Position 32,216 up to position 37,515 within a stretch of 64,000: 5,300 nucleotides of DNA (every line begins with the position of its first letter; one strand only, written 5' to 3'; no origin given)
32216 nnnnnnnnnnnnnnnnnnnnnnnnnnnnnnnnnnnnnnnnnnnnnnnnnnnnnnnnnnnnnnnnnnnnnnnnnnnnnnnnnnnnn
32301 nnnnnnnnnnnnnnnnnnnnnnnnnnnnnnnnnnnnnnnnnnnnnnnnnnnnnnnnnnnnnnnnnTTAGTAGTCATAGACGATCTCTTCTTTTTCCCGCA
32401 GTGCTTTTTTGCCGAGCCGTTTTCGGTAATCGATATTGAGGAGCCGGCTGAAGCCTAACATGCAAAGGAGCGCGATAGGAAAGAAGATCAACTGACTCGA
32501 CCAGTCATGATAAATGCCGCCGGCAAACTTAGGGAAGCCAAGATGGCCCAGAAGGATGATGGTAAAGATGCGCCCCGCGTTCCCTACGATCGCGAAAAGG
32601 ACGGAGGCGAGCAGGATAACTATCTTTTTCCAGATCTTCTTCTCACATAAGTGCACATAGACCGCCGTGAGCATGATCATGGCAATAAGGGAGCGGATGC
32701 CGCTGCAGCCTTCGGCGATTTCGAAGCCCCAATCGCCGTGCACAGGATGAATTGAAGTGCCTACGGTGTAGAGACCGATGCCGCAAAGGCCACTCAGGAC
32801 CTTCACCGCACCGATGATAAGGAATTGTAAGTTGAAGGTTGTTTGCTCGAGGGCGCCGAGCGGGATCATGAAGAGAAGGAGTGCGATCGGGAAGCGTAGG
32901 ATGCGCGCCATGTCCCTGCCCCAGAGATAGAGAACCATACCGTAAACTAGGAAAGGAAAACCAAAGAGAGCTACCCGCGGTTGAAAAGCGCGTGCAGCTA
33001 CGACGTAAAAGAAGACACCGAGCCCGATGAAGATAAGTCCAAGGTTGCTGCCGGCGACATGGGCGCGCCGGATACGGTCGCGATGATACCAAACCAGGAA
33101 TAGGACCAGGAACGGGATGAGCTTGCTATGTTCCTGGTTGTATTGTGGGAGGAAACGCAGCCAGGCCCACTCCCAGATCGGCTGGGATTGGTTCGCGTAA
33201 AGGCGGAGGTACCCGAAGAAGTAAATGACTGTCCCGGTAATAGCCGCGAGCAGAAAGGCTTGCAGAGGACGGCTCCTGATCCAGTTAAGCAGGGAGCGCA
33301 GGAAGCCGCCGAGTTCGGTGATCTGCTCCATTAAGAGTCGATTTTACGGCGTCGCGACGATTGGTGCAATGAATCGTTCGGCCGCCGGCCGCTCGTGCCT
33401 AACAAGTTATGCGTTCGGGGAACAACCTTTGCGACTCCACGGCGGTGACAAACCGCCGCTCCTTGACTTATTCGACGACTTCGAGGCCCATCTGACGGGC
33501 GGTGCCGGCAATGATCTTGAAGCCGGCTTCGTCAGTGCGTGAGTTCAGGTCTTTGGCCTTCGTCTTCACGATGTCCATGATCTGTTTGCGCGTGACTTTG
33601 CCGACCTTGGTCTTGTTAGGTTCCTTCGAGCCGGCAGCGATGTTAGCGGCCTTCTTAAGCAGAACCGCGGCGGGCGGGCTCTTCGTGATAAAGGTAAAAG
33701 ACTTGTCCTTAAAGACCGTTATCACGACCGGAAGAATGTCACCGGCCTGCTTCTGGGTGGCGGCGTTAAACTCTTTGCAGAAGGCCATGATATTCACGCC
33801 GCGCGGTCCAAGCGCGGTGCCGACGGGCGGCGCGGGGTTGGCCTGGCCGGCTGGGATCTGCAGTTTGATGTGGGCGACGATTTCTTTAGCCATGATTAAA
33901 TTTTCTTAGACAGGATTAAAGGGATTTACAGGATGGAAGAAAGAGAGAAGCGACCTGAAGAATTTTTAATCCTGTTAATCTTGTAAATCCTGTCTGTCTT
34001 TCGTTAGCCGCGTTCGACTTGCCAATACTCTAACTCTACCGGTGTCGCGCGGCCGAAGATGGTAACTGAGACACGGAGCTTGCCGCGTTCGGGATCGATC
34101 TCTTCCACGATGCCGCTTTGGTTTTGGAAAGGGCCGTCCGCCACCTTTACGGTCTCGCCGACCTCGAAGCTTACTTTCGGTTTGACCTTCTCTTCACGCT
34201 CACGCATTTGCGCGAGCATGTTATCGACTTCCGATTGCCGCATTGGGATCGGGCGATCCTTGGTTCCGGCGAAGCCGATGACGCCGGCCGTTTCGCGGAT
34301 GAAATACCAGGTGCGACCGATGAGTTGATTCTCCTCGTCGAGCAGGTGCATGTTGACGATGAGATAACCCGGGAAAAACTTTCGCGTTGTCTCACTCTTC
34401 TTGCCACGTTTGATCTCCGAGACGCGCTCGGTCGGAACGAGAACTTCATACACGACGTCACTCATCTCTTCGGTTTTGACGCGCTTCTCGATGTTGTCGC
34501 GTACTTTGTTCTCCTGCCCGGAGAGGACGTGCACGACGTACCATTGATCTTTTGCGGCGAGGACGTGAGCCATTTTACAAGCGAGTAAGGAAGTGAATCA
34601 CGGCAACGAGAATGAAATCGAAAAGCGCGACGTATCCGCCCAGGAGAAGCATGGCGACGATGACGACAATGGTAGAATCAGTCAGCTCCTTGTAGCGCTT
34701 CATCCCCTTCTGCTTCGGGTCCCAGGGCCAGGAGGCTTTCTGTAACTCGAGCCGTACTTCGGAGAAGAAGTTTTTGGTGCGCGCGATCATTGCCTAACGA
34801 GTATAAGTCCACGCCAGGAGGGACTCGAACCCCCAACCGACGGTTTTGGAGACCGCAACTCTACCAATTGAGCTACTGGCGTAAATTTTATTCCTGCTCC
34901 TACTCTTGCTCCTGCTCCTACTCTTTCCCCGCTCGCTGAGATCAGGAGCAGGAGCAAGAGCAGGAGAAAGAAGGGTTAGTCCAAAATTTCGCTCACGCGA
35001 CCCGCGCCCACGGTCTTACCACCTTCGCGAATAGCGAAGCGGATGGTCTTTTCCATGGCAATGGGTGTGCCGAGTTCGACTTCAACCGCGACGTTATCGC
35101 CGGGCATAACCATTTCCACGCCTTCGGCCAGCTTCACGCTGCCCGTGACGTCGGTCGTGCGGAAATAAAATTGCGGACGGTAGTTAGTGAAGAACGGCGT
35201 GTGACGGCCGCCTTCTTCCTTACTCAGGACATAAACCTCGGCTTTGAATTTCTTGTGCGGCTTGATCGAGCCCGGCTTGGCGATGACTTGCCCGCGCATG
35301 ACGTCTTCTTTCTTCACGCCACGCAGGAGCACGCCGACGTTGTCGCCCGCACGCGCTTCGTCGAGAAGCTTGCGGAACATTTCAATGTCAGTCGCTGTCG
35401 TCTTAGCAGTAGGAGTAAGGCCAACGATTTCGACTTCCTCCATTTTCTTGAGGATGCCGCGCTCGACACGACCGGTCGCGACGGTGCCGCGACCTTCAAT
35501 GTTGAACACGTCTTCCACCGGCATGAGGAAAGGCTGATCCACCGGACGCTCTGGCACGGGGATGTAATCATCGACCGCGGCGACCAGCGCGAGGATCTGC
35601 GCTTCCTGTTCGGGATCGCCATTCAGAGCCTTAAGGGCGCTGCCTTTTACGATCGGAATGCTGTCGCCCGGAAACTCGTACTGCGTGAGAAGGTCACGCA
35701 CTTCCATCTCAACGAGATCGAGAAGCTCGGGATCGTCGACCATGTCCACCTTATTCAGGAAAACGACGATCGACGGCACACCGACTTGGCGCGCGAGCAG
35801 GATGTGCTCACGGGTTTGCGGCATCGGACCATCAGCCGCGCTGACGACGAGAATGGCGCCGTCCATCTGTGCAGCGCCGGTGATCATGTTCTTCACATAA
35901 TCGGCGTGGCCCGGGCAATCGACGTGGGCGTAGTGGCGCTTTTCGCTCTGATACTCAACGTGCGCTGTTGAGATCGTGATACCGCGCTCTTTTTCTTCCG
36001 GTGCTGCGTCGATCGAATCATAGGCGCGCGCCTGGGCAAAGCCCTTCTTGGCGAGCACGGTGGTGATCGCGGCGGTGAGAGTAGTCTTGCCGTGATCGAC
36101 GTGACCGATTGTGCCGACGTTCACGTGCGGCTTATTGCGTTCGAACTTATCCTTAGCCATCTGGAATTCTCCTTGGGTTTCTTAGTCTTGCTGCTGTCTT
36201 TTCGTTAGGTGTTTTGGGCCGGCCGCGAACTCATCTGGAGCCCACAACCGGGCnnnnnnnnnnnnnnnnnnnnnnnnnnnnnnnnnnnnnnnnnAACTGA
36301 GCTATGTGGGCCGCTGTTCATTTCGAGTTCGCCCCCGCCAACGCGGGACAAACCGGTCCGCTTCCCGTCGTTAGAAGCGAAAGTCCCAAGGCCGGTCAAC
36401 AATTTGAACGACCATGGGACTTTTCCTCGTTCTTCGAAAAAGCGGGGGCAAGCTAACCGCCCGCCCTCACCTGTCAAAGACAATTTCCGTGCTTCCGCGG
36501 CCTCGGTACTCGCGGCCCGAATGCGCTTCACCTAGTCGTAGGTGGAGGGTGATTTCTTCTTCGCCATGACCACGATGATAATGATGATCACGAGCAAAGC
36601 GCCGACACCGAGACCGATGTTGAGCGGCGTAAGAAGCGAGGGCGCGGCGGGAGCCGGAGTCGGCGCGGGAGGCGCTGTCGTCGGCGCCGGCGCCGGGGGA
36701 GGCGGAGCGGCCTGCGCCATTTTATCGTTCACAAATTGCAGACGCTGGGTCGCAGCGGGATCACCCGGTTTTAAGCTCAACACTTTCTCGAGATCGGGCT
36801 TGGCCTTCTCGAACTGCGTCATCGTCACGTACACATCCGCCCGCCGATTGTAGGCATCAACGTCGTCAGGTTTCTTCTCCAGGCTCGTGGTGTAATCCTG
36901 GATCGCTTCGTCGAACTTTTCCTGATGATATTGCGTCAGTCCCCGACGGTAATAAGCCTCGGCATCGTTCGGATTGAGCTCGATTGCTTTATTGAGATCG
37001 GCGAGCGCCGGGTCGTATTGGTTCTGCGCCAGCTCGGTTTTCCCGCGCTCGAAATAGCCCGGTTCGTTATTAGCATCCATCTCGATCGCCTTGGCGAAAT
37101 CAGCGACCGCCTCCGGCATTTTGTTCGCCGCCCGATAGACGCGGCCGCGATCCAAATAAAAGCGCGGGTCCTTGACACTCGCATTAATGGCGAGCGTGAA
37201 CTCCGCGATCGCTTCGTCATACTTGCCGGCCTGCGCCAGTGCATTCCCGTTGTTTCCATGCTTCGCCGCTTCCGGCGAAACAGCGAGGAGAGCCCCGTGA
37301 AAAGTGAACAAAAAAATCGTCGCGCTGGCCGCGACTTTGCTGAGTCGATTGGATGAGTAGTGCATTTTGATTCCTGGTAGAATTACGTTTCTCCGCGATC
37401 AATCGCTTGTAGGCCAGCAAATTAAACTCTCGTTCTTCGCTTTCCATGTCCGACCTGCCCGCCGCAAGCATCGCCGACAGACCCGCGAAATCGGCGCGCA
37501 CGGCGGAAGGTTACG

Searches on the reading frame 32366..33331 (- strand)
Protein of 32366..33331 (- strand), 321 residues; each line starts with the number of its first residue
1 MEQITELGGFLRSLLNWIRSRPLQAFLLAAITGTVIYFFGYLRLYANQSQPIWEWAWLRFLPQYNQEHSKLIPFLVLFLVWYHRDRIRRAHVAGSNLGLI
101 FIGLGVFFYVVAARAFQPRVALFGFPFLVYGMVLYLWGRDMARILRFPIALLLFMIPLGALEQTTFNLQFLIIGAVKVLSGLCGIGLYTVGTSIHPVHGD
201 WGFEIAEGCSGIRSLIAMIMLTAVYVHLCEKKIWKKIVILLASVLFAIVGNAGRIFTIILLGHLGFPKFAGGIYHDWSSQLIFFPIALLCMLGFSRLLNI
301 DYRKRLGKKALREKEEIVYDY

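Call 3: search_protein_families(library=pfam, proteins=[window:32366-33331:-], max_evalue=0.01)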
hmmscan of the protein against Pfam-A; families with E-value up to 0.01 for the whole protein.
window:32366-33331:- (321 aa): 1 family
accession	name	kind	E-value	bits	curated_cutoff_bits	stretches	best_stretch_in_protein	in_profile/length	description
PF09721.15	Exosortase_EpsH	-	2.7e-42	145.3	25.7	1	51-295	10-252/254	Transmembrane exosortase (Exosortase_EpsH)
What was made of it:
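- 32366..33331 (-): Exosortase (8-TM EpsH family; the subtype is not matched by any specific NCBIfam model). PF09721 E 2.7e-42 (call 3).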

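Call 4: search_protein_families(library=ncbifam, proteins=[window:32366-33331:-], max_evalue=0.01)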
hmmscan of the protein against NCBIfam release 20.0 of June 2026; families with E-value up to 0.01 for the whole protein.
window:32366-33331:- (321 aa): 16 families
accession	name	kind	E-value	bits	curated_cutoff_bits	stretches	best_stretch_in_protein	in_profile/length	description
TIGR03109.2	exosort_XrtA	exception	9.3e-41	140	208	1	64-296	29-257/261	exosortase A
TIGR02602.1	8TM_EpsH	subfamily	2.9e-38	131.7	105.55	1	67-291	11-234/241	exosortase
TIGR04152.1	exosort_VPLPA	exception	3.2e-28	99.1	400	1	66-303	10-248/486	VPLPA-CTERM-specific exosortase XrtD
NF038142.1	exosort_XrtW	exception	5.3e-27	94.3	425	1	39-299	10-266/494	exosortase W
NF035943.2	exosort_XrtV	exception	6.2e-22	78.1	313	1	66-299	33-267/270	exosortase V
TIGR04178.1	exo_archaeo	signature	1.8e-18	66.6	23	1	203-298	1-95/97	exosortase/archaeosortase family protein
TIGR04151.1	exosort_VPDSG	exception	3.3e-13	49.7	300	1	66-295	58-296/306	VPDSG-CTERM-specific exosortase XrtC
TIGR03113.1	exosort_XrtB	exception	5.9e-13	49.1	275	1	64-299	27-265/268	exosortase B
TIGR04156.1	cyanoexo_CrtB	exception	2.7e-07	30.4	300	1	73-254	45-224/280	cyanoexosortase B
TIGR03763.1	cyanoexo_CrtA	exception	0.00081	19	150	1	69-290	35-251/260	cyanoexosortase A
TIGR03762.1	archaeo_artC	exception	0.0015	18.4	100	1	155-261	134-238/274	archaeosortase C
NF033770.1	exosort_XrtT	exception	0.0015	17.2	250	1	208-258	174-224/472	exosortase T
TIGR04287.1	exosort_XrtK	exception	0.0044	16.5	55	0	197-298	56-159/163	exosortase K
TIGR04199.1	exosort_xrtJ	exception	0.0061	15.5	200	1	130-266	103-240/522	exosortase J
NF050190.1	exosort_XrtZ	exception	0.0067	14.9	475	1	207-291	61-144/460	exosortase Z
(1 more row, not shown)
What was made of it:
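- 32366..33331 (-): TIGR02602 131.7 bits, above its 105.55-bit cutoff; XrtA model 140 bits, below its 208-bit cutoff (call 4).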

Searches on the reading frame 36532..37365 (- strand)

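Call 9: search_protein_families(library=pfam, proteins=[window:36532-37365:-], max_evalue=0.001)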
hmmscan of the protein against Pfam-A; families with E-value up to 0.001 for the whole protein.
window:36532-37365:- (277 aa): 19 families
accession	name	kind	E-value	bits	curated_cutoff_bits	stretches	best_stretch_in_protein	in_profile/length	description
PF00515.34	TPR_1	-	6.3e-34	114.9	27.8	2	135-168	1-34/34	Tetratricopeptide repeat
PF07719.23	TPR_2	-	9e-31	103.9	27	2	135-168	1-34/34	Tetratricopeptide repeat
PF13414.12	TPR_11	-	4.7e-29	100.2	26.8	4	108-148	1-41/42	TPR repeat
PF13181.12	TPR_8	-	1.7e-26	90.5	25.7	1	170-201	2-33/34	Tetratricopeptide repeat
PF13432.12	TPR_16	-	1e-21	77.4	32.7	2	106-168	2-64/65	Tetratricopeptide repeat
PF13431.12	TPR_17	-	3.2e-20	71.1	24.4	1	125-156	3-34/34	Tetratricopeptide repeat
PF13371.12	TPR_9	-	6.3e-18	65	35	1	112-172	6-66/73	Tetratricopeptide repeat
PF14559.12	TPR_19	-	1.2e-14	54.7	25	1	148-205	4-61/68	Tetratricopeptide repeat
PF13424.12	TPR_12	-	1.1e-13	51.7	30.1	1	33-97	3-75/77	Tetratricopeptide repeat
PF13428.12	TPR_14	-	1.2e-13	50.7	23.5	1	104-142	4-42/44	Tetratricopeptide repeat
PF13174.12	TPR_6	-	4e-09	37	26.3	0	136-164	1-29/33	Tetratricopeptide repeat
PF23914.1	TPR_CcmH_CycH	-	3.1e-08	34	42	2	71-165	54-151/158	Cytochrome c-type biogenesis protein H TPR domain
PF13374.12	TPR_10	-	4.6e-06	26.9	27.5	0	74-96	9-31/42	Tetratricopeptide repeat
PF10516.15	SHNi-TPR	-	5.8e-06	26.2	21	0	148-163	14-29/38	SHNi-TPR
PF14561.12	TPR_20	-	8.4e-06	26.5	25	0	115-156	2-43/90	Tetratricopeptide repeat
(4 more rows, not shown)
